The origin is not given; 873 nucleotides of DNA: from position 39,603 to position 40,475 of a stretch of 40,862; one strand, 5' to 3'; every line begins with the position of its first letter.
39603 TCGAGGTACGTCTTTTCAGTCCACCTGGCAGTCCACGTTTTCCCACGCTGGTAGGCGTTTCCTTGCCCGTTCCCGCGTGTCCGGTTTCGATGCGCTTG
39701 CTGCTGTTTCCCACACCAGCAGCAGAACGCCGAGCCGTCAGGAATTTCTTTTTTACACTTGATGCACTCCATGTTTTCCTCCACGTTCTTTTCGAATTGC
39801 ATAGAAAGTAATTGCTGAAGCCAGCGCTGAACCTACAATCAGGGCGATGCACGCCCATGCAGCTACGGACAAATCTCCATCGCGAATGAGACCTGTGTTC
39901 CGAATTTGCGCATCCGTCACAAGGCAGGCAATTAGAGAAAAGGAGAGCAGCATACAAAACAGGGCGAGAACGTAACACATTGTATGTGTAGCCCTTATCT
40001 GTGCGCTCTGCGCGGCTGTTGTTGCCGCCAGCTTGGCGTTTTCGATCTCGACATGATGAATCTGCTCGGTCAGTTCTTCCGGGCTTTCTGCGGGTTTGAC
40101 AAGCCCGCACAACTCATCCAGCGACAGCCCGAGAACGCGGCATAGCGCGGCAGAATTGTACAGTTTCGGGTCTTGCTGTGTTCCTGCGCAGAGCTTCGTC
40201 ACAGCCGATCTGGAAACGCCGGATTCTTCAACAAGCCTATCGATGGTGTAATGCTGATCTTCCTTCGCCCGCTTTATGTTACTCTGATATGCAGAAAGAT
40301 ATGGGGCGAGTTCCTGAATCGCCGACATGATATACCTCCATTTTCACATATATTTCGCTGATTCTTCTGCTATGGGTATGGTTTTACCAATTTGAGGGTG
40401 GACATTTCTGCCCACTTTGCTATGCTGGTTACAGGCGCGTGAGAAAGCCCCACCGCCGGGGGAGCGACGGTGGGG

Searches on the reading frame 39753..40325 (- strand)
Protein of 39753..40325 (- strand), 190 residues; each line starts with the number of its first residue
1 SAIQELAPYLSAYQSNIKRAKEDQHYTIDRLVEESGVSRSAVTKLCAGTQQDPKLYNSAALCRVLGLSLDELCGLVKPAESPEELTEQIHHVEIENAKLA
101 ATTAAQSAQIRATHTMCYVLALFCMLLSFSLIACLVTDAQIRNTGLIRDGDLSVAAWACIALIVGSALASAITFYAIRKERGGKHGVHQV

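Call 58: search_protein_families(library=phrogs, max_evalue=0.001, proteins=[window:39753-40325:-])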
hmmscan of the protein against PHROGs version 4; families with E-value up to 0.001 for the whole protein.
window:39753-40325:- (190 aa): 2 families
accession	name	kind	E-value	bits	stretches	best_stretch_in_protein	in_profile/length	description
phrog_8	-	transcription regulation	6.6e-06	26.8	1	16-86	80-149/346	transcriptional regulator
phrog_5823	-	transcription regulation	1.1e-05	25.8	1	14-89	8-82/404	transcriptional regulator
